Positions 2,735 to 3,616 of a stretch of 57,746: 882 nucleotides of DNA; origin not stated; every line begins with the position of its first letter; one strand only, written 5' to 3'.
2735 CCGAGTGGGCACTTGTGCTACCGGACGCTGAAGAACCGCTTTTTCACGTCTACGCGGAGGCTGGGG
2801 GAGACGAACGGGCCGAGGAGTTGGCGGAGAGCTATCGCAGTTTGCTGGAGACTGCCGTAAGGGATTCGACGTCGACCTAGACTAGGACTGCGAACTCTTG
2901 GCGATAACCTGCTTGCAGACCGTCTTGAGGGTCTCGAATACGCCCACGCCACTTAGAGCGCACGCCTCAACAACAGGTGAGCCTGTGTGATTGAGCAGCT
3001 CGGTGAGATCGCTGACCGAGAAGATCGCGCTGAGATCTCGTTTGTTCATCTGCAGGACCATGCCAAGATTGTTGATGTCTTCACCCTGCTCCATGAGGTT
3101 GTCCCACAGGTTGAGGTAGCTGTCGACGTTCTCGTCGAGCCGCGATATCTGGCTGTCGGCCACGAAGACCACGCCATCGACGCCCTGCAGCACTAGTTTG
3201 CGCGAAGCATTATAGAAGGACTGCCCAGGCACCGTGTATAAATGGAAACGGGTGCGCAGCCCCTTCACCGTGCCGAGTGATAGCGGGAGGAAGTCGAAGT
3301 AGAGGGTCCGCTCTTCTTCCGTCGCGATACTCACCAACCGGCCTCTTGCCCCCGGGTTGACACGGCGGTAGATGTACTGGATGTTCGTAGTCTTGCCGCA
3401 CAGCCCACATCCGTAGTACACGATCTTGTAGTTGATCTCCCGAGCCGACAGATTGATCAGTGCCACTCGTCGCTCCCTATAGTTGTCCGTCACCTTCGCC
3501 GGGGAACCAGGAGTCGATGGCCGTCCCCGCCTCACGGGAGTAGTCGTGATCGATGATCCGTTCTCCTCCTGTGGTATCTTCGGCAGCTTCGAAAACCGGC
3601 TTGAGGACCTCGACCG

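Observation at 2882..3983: Myxococcus-type MglB-MglA polarity module in an actinobacterial chromosome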

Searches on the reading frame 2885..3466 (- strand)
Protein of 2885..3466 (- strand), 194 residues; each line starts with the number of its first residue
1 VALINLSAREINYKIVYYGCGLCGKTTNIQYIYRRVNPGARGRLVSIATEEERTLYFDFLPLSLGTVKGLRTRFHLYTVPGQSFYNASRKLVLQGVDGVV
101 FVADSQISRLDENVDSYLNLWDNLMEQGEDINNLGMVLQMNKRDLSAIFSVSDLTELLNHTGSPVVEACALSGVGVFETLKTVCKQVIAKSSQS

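Call 4: search_protein_families(library=pfam, proteins=[window:2885-3466:-], max_evalue=0.01)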
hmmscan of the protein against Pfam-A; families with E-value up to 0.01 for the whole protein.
window:2885-3466:- (194 aa): 2 families
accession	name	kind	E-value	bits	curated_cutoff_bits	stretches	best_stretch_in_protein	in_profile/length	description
PF00025.27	Arf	-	1.9e-06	27.9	22.3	1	66-186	52-173/174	ADP-ribosylation factor family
PF00071.28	Ras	-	0.00077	19.5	21.6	1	50-187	27-160/162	Ras family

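Call 5: search_protein_families(library=ncbifam, proteins=[window:2885-3466:-], max_evalue=0.001)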
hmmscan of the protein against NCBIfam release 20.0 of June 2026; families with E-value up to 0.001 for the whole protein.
window:2885-3466:- (194 aa): 1 family
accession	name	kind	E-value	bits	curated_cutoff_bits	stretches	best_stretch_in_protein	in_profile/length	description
TIGR00231.1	small_GTP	domain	5.1e-07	29.6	42.5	1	13-181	4-160/164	GTP-binding protein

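Call 6: search_solved_structures(query=window:2885-3466:-, show_alignments=2)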
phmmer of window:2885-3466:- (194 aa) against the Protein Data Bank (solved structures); distinct sequences matched with E-value up to 0.001: 9.
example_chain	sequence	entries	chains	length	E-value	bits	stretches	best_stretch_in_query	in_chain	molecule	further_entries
6hjh_A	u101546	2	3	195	1.8e-72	246.4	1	1-190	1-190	Mutual gliding-motility protein MglA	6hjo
6h17_A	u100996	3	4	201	2e-72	246.3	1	1-190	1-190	Mutual gliding-motility protein MglA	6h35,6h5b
5ymx_A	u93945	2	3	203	2e-72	246.2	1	1-190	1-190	Mutual gliding-motility protein MglA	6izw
3t12_A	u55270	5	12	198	1.5e-65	223.9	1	1-190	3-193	Gliding protein mglA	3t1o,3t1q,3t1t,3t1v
9uan_B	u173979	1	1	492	2.1e-05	27.9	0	72-147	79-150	miniGq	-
3tjz_A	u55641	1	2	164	0.00015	25.1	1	63-183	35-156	ADP-ribosylation factor 1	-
5a1u_A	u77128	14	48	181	0.00017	24.9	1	63-183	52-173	ADP-RIBOSYLATION FACTOR 1 | ARF1 isoform 1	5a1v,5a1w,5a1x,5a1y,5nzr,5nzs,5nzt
2k5u_A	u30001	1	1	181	0.00017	24.9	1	63-183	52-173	ADP-ribosylation factor 1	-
1mr3_F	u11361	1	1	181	0.00042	23.6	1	63-184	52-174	ADP-ribosylation factor 2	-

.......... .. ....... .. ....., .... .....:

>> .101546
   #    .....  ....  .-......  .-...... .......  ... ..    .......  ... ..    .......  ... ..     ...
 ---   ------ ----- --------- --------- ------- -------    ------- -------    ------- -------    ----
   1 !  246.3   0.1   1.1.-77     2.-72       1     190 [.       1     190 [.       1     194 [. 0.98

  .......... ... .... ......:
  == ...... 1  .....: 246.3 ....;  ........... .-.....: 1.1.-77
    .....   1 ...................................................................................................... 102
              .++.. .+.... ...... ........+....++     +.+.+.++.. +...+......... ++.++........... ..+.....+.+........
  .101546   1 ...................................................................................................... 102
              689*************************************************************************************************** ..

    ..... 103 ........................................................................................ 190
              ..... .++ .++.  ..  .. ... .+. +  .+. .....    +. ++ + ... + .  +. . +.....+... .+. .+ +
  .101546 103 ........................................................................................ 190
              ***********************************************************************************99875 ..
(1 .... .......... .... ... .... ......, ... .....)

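Call 11: find_homologous_proteins(query=window:2885-3466:-, max_evalue=1e-10)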
Query window:2885-3466:- (194 aa): 8000 proteins with E <= 1e-10 among 8000 candidates; the best 120 are listed.
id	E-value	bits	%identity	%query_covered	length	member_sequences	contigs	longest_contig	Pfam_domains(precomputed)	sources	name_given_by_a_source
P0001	9.8e-123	425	100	100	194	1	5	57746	PF00025.28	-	-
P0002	7.0e-122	422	99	100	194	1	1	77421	PF00025.28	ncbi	-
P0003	1.4e-120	418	97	99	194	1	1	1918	PF00025.28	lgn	-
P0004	5.0e-119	413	95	99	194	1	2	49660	PF00025.28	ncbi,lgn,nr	ncbi:MAG: ADP-ribosylation factor-like protein [Actinomycetia bacterium]|nr:ADP-ribosylation factor-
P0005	1.2e-118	412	95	99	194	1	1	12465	PF00025.28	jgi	-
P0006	1.3e-118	412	94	99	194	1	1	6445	PF00025.28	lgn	-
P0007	2.2e-118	411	94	99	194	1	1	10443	PF00025.28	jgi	jgi:signal recognition particle receptor subunit beta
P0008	2.5e-118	411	94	99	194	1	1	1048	PF00025.28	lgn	-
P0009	5.8e-118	409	94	99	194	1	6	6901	PF00025.28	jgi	-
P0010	2.0e-117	408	94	100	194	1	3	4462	PF00025.28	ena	-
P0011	5.8e-117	406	94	100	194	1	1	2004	PF00025.28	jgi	-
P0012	6.2e-116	403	94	100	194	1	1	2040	PF00025.28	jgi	jgi:mutual gliding-motility protein MglA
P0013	1.1e-115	402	94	100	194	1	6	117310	PF00025.28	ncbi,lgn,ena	-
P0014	1.3e-115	402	93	100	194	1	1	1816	PF00025.28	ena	-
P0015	1.5e-115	401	94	100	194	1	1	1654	-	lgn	-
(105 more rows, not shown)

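Call 12: find_related_loci(query=window:2885-3466:-, collection=genome_contigs, flank=10000)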
Query window:2885-3466:- (194 aa) in genome_contigs; peptide patterns used: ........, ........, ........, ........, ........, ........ (x = any residue, [..] = any of these).
275 stretches matched a pattern; 198 encode a relative of the query (tblastn E <= 1e-3); the best 80 are kept; 80 distinct loci.
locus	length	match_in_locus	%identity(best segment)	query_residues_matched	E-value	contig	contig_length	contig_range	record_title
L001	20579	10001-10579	95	1-193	2e-126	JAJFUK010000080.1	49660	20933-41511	MAG: Actinomycetes bacterium isolate bin.430 k141_2176622, whole genome shotgun sequence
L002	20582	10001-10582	93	1-194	1e-122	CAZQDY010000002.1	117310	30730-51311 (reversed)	MAG TPA_asm: uncultured Gaiellales bacterium isolate binchicken_co43_331 genome assembly, contig: NODE_114_length_117310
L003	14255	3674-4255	92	1-194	1e-121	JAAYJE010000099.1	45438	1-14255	MAG: Actinomycetota bacterium isolate AS10tlH2TH_230 203324_AS10, whole genome shotgun sequence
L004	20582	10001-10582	92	1-194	2e-121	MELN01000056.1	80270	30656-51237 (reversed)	MAG: Actinobacteria bacterium RBG_16_64_13 RBG_16_scaffold_576, whole genome shotgun sequence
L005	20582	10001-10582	92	1-194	6e-121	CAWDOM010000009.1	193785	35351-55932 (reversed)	MAG: uncultured Actinomycetota bacterium isolate MFD04716.bin.2.261 genome assembly, contig: contig_59729, whole genome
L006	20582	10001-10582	91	1-194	1e-120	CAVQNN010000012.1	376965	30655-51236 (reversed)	MAG: uncultured Actinomycetes bacterium isolate MFD00905.bin.2.220 genome assembly, contig: contig_8728, whole genome sh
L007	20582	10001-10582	91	1-194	1e-120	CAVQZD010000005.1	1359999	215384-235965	MAG: uncultured Actinomycetes bacterium isolate MFD04716.bin.1.302 genome assembly, contig: contig_4813, whole genome sh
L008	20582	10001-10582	91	1-194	2e-120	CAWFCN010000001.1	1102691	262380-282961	MAG: uncultured Actinomycetes bacterium isolate MFD04716.bin.1.353 genome assembly, contig: contig_10097, whole genome s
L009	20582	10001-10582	91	1-194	4e-120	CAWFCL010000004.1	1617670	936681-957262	MAG: uncultured Actinomycetes bacterium isolate MFD04716.bin.2.190 genome assembly, contig: contig_15962, whole genome s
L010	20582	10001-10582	91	1-194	4e-120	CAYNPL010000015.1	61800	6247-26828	MAG TPA_asm: uncultured Gaiellales bacterium isolate binchicken_co274_173 genome assembly, contig: NODE_1231_length_6180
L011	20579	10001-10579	90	1-193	7e-120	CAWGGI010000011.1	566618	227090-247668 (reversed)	MAG: uncultured Actinomycetota bacterium isolate MFD02979.bin.2.61 genome assembly, contig: contig_91503, whole genome s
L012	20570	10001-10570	92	1-190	3e-119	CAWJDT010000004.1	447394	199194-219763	MAG: uncultured Actinomycetes bacterium isolate MFD04716.bin.2.17 genome assembly, contig: contig_28421, whole genome sh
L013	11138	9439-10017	90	1-193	4e-119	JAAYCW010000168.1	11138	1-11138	MAG: Actinomycetota bacterium isolate AS06rmzACSIP_50 335149_AS06, whole genome shotgun sequence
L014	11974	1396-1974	89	1-193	3e-118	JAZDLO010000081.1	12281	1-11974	MAG: bacterium isolate MEGAHIT-group-0.602 k141_14029645, whole genome shotgun sequence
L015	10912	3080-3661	90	1-194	3e-118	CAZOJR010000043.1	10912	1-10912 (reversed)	MAG TPA_asm: uncultured Gaiellales bacterium isolate SRP192927_co3_744 genome assembly, contig: NODE_15174_length_10912_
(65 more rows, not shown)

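Call 33: search_protein_representatives(protein=window:2885-3466:-)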
Query: 194 residues. Proteins with E-value up to 0.001 (for the whole library): 6151; up to 1e-10: 4442; up to 1e-30: 2013. The best 150 are listed.
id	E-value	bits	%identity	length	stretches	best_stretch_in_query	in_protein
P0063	5.8e-114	394.7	92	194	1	2-194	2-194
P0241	1.2e-95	335.0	64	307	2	1-120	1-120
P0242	2.5e-76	272.1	93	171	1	2-132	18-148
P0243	3.7e-66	238.9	58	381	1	1-191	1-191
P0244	1.7e-65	236.7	58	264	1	2-190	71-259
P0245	2.6e-65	236.1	59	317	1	1-192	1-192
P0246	5.8e-65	235.0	57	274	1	1-189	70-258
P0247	1.8e-64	233.4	58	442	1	1-191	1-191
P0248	3.0e-64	232.7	56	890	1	1-188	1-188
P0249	4.7e-64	232.0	59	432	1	1-192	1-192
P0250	9.6e-64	231.0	56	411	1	1-193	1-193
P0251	1.0e-63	230.9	55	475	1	1-191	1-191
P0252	1.8e-63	230.1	55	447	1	1-193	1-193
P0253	4.9e-63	228.7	57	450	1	1-192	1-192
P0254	5.3e-63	228.6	57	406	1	1-191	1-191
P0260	2.2e-62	226.6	57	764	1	1-190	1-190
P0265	4.7e-62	225.5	58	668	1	1-190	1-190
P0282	1.2e-60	221.0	55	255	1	2-190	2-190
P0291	2.3e-60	220.0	55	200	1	3-188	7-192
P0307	6.4e-60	218.6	55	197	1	1-188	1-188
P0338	3.6e-59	216.1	55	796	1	1-188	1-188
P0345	5.4e-59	215.5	54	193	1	1-190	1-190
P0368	2.6e-58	213.3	54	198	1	2-190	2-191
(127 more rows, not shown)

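Call 34: list_cluster_members(proteins=[P0291, P0307, P0345, P0368, P0282, P0244, P0246, P0243, P0245, P0241])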
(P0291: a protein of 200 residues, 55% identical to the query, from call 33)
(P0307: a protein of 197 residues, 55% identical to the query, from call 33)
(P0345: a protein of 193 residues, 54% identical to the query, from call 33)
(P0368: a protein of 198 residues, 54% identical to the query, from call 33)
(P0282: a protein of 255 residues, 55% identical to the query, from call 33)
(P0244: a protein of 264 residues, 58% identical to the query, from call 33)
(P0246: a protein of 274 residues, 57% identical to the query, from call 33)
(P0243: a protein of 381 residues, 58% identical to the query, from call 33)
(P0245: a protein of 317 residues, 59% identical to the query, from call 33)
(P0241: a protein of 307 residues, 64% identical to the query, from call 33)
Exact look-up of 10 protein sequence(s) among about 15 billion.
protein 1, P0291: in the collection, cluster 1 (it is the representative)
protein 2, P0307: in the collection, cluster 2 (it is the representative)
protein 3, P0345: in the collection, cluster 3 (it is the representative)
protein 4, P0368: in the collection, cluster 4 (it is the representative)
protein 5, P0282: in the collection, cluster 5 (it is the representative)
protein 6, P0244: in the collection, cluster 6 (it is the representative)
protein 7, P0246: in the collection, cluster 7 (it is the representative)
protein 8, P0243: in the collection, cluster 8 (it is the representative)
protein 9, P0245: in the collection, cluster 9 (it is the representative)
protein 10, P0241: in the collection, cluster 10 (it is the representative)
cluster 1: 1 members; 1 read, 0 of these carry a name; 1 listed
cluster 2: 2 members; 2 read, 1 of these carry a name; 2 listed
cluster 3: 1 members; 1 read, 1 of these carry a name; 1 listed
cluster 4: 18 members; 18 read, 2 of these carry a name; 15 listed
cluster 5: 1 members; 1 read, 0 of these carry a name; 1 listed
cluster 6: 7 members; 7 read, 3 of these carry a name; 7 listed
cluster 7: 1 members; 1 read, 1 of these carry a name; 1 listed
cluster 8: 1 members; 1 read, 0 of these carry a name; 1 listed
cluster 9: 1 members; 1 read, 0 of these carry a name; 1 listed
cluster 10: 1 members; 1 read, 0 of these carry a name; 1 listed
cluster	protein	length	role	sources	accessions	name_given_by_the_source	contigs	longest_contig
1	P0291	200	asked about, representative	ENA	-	-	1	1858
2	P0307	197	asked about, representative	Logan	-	-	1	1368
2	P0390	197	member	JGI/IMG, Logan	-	signal recognition particle receptor subunit beta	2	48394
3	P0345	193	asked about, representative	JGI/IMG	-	signal recognition particle receptor subunit beta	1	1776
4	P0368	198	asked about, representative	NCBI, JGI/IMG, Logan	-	-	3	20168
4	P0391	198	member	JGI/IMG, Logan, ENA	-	signal recognition particle receptor subunit beta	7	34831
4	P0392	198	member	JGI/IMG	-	signal recognition particle receptor subunit beta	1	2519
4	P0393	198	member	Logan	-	-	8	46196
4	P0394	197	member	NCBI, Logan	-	-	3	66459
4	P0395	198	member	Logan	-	-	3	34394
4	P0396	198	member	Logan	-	-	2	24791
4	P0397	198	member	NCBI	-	-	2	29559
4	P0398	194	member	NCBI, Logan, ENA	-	-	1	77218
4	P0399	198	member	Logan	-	-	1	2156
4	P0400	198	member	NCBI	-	-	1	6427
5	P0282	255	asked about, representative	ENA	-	-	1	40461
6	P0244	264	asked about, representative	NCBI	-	-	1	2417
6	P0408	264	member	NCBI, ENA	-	-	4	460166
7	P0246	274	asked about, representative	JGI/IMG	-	mutual gliding-motility protein MglA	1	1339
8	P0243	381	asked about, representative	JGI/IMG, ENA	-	-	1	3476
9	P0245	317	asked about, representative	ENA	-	-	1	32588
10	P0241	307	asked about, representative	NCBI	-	-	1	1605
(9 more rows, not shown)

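Call 48: find_encoding_contigs(protein=P0398, flank=6000, max_places=2)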
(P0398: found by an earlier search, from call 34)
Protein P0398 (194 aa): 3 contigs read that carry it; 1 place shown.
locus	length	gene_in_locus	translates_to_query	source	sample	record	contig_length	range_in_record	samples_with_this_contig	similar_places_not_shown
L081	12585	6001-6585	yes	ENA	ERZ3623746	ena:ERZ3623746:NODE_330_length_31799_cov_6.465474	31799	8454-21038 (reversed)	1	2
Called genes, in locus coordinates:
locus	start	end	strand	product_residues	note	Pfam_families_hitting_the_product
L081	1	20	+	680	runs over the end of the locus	PF13646:HEAT_2 (faint)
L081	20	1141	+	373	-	PF13487:HD_5, PF01966:HD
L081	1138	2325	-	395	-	PF01411:tRNA-synt_2c, PF07973:tRNA_SAD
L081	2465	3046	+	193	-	PF01558:POR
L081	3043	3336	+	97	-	PF13187:Fer4_9 (faint), PF12797:Fer4_2 (faint), PF12837:Fer4_6 (faint), PF13237:Fer4_10, PF14697:Fer4_21, PF12800:Fer4_4 (faint), PF12838:Fer4_7 (weak), PF00037:Fer4 (weak)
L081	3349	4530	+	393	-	PF01855:POR_N, PF17147:PFOR_II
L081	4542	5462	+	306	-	PF02775:TPP_enzyme_C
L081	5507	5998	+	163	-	PF03259:Robl_LC7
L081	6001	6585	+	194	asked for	PF00025:Arf (weak)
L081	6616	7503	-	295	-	PF00849:PseudoU_synth_2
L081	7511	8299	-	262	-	PF01790:LGT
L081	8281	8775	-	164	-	PF01252:Peptidase_A8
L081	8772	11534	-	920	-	PF00133:tRNA-synt_1, PF09334:tRNA-synt_1g, PF13603:tRNA-synt_1_2, PF01921:tRNA-synt_1f (weak), PF08264:Anticodon_1, PF06827:zf-FPG_IleRS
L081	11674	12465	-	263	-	PF14371:DUF4412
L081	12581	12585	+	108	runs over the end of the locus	PF01022:HTH_5, PF12840:HTH_20 (weak)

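Call 49: find_encoding_contigs(protein=P0408, flank=6000, max_places=2)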
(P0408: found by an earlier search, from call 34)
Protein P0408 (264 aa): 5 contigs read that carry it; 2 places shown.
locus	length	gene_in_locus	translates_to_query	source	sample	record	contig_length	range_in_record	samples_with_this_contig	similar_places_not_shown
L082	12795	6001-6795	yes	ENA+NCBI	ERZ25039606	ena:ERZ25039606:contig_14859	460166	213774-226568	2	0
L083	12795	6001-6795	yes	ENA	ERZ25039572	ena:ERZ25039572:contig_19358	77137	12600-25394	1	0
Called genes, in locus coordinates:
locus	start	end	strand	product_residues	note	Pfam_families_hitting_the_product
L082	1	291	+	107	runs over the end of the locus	-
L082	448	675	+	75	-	-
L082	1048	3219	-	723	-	PF26550:Tricorn_2nd, PF00930:DPPIV_N (faint), PF26549:Tricorn_N (weak), PF07676:PD40 (weak), PF00326:Peptidase_S9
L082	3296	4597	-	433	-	PF07969:Amidohydro_3 (faint), PF01979:Amidohydro_1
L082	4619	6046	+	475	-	PF01266:DAO (weak), PF13450:NAD_binding_8, PF01593:Amino_oxidase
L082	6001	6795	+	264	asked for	PF00025:Arf (weak)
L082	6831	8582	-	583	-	PF05960:DUF885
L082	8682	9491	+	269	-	PF00218:IGPS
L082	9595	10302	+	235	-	PF00697:PRAI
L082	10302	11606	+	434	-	PF00291:PALP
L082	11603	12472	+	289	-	PF00290:Trp_syntA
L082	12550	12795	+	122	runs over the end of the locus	PF01817:CM_2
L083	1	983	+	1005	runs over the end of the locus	PF25183:OMP_b-brl_4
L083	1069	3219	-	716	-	PF26550:Tricorn_2nd, PF00930:DPPIV_N (faint), PF26549:Tricorn_N (weak), PF07676:PD40 (weak), PF00326:Peptidase_S9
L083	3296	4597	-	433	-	PF07969:Amidohydro_3 (faint), PF01979:Amidohydro_1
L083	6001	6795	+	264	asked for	PF00025:Arf (weak)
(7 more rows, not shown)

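Call 50: search_protein_families(library=pfam, proteins=[P0248, P0260, P0338, P0265, P0247, P0251, P0243], max_evalue=0.001)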
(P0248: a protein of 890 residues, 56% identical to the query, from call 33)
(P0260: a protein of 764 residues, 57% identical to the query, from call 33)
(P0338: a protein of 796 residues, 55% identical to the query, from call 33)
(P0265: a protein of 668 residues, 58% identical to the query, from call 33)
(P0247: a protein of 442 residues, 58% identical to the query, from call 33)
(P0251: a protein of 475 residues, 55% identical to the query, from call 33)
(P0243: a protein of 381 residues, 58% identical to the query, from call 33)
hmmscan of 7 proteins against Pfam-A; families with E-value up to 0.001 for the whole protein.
P0248 (890 aa): 3 families
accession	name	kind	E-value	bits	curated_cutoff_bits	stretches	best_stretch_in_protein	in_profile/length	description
PF00025.27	Arf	-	4.6e-05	23.4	22.3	1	71-164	57-146/174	ADP-ribosylation factor family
PF00071.28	Ras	-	8.6e-05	22.6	21.6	1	54-186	31-159/162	Ras family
PF04670.18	Gtr1_RagA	-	0.00031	20.7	22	1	14-132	1-113/232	Gtr1/RagA G protein conserved region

P0260 (764 aa): 1 family
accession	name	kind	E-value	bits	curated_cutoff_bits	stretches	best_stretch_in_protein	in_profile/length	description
PF00025.27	Arf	-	0.0002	21.3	22.3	1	10-159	12-141/174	ADP-ribosylation factor family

P0338 (796 aa): 2 families
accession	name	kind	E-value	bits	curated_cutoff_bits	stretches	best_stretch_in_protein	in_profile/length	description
PF00025.27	Arf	-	7.3e-07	29.3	22.3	1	68-185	54-172/174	ADP-ribosylation factor family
PF00071.28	Ras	-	2.4e-05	24.4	21.6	1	49-187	26-160/162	Ras family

P0265 (668 aa): 3 families
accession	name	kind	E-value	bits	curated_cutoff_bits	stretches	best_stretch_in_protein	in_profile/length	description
PF04670.18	Gtr1_RagA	-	7.7e-06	25.9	22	1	14-132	1-113/232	Gtr1/RagA G protein conserved region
PF00025.27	Arf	-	1.9e-05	24.7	22.3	1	70-163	56-145/174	ADP-ribosylation factor family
PF00071.28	Ras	-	2.5e-05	24.4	21.6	1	51-186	28-159/162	Ras family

P0247 (442 aa): 2 families
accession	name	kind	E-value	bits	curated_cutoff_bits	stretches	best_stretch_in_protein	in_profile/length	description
PF00025.27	Arf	-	1.5e-08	34.8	22.3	1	63-185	49-172/174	ADP-ribosylation factor family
PF00071.28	Ras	-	2.8e-05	24.2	21.6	1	50-187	27-160/162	Ras family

P0251 (475 aa): 3 families
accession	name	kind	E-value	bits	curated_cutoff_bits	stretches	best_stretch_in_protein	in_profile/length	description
PF00071.28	Ras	-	3.1e-07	30.6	21.6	1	50-187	27-160/162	Ras family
PF00025.27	Arf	-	4.6e-05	23.4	22.3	1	66-181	52-168/174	ADP-ribosylation factor family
PF04670.18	Gtr1_RagA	-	0.00045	20.1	22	1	14-156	1-134/232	Gtr1/RagA G protein conserved region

P0243 (381 aa): 3 families
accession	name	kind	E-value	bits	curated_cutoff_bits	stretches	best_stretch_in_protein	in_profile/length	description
PF00025.27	Arf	-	9.1e-08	32.2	22.3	1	12-161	14-143/174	ADP-ribosylation factor family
PF00071.28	Ras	-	1.1e-06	28.7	21.6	1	50-187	27-160/162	Ras family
PF04670.18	Gtr1_RagA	-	4.2e-05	23.5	22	1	14-130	1-111/232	Gtr1/RagA G protein conserved region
